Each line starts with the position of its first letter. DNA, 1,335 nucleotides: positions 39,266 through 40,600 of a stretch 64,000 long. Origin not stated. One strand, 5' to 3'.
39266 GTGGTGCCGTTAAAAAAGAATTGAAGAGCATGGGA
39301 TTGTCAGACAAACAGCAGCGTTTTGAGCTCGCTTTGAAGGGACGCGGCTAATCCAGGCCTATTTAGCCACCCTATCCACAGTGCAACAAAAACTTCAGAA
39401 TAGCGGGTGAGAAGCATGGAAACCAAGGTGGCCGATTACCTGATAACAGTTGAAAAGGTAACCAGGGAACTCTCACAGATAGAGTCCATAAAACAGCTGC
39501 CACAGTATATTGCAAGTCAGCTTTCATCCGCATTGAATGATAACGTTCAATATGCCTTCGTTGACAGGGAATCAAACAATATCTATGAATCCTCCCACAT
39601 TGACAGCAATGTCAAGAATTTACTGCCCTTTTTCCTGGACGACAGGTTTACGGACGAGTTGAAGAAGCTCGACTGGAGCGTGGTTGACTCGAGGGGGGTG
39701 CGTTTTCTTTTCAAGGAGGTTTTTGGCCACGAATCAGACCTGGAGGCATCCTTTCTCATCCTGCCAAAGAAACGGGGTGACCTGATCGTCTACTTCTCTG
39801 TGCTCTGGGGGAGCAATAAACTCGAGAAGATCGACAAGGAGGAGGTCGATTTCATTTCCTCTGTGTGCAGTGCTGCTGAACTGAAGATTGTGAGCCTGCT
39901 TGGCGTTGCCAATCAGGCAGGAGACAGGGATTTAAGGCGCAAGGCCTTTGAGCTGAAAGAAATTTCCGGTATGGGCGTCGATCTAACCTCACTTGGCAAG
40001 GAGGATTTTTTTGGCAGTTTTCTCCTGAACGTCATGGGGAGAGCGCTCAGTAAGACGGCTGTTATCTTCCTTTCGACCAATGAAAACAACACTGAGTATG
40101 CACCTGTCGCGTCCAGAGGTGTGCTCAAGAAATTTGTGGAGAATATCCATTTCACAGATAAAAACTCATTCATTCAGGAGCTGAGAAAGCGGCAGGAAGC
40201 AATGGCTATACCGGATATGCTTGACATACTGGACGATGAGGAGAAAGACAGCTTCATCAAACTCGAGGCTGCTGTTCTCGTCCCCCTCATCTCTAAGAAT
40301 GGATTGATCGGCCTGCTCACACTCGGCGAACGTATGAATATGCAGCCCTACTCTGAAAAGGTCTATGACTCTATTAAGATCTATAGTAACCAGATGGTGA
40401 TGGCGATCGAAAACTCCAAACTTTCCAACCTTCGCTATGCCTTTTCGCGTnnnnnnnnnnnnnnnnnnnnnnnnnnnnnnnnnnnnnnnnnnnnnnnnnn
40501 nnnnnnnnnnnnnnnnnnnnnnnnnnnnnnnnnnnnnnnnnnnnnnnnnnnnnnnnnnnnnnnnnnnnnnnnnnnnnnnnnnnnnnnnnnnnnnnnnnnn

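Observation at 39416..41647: Single polypeptide combining an adenylate/guanylate cyclase catalytic domain with an HD-GYP c-di-GMP phosphodiesterase domain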

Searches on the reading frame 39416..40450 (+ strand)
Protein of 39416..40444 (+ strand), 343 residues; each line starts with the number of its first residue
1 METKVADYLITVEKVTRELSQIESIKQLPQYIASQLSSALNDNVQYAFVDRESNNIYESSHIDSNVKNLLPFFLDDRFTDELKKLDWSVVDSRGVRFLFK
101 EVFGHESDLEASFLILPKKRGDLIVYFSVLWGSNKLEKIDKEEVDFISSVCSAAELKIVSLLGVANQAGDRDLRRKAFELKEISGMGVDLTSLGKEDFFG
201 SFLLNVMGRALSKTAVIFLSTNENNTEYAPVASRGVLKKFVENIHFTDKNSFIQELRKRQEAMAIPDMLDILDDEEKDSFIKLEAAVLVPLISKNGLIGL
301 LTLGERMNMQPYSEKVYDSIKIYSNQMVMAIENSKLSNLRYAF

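Call 37: search_protein_families(library=pfam, proteins=[window:39416-40444:+], max_evalue=1)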
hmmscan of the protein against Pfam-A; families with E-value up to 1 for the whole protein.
seq(343 aa): 3 families
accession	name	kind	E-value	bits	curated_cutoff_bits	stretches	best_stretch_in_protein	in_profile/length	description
PF13492.12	GAF_3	-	8e-06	26.7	27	1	207-333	13-129/129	GAF domain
PF13185.12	GAF_2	-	0.034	14.8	28.6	1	254-332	59-136/136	GAF domain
PF01590.32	GAF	-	0.099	13.6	22.4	1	215-315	22-117/133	GAF domain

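Call 55: predict_structure(alignment_id=A2)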
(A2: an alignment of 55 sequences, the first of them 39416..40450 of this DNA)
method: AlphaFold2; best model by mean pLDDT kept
length: 345 residues; sequences in the alignment: 55
mean_pLDDT: 80.9   pTM: 0.48
mean pLDDT of the five models: 80.9, 80.1, 80.0, 79.5, 77.5
residues with pLDDT >= 90: 123; 70-90: 159; 50-70: 26; < 50: 37
segments of 3 or more residues with pLDDT < 50: 164-193, 339-345
pLDDT, mean of each block of 10 residues (from residue 1): 79 87 87 93 92 83 67 85 88 87 72 88 89 87 91 88 49 35 38 62 84 93 88 89 91 93 91 93 95 90 91 83 81 62 41
secondary structure, 60 per line:
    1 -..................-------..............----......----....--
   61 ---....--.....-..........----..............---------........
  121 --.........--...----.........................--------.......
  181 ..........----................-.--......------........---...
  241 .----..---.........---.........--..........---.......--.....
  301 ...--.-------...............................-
elements in order: H2-19 H27-40 E45-50 E55-58 H64-67 H70-74 H76-85 H92-103 E113-120 E123-131 H141-165 H174-190 H195-210 E215-220 E227-234 H238-241 H251-259 H265-271 H274-283 E287-293 E296-303 H314-344

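Call 57: fold_search(model_id=the predicted structure, library=pdb)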
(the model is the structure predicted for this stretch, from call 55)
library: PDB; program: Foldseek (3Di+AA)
matches with E <= 10: 1207; with E <= 0.001: 236
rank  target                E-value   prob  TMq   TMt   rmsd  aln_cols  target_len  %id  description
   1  1mc0                  2.9e-10  1.00  0.35  0.35  19.2       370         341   14  Regulatory Segment of Mouse 3',5'-Cyclic Nucleotide Phosphodiesterase 2A, Containing the GAF A and GAF B Domains (released 2002-10-02)
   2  3ibj_B                1.2e-08  1.00  0.35  0.20  16.7       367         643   12  X-ray structure of PDE2A (released 2009-10-27)
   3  8w26                  1.3e-07  1.00  0.31  0.29  18.2       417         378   12  X-ray crystal structure of the GAF-PHY domains of SyB-Cph1 (released 2024-05-22)
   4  4bwi_B                3.4e-07  1.00  0.31  0.28  17.8       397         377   10  Structure of the phytochrome Cph2 from Synechocystis sp. PCC6803 (released 2013-10-30)
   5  3mf0_A                4.0e-07  1.00  0.29  0.27  18.7       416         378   13  Crystal structure of PDE5A GAF domain (89-518) (released 2010-09-22)
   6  3mf0_B                4.5e-07  1.00  0.29  0.27  18.6       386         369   10  Crystal structure of PDE5A GAF domain (89-518) (released 2010-09-22)
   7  3lfv_B                7.0e-07  1.00  0.32  0.29  18.4       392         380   12  crystal structure of unliganded PDE5A GAF domain (released 2010-09-22)
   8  4bwi_A                7.8e-07  1.00  0.29  0.27  17.6       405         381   11  Structure of the phytochrome Cph2 from Synechocystis sp. PCC6803 (released 2013-10-30)
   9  1ykd_A                8.3e-07  1.00  0.35  0.32  16.5       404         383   11  Crystal Structure of the Tandem GAF Domains from a Cyanobacterial Adenylyl Cyclase: Novel Modes of Ligand-Binding and  (released 2005-02-22)
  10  3eea_A                1.7e-06  1.00  0.36  0.76   2.9       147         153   12  The crystal structure of the GAF domain/HD domain protein from Geobacter sulfurreducens (released 2008-11-04)
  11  1ykd_B                1.7e-06  1.00  0.35  0.32  16.9       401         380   12  Crystal Structure of the Tandem GAF Domains from a Cyanobacterial Adenylyl Cyclase: Novel Modes of Ligand-Binding and  (released 2005-02-22)
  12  2zmf_B                3.3e-06  1.00  0.34  0.63   5.1       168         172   13  Crystal structure of the C-terminal GAF domain of human phosphodiesterase 10A (released 2008-04-29)
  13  3eea_B                3.7e-06  1.00  0.35  0.75   2.9       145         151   12  The crystal structure of the GAF domain/HD domain protein from Geobacter sulfurreducens (released 2008-11-04)
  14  5lly_A                3.7e-06  1.00  0.31  0.22  18.8       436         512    9  Photosensory Module of Bacteriophytochrome linked Diguanylyl Cyclase from Idiomarina species A28L (released 2017-03-15)
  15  5w10_C                3.9e-06  1.00  0.36  0.66   5.4       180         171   15  Lcd1 GAF domain in complex with cAMP ligand (released 2017-06-28)
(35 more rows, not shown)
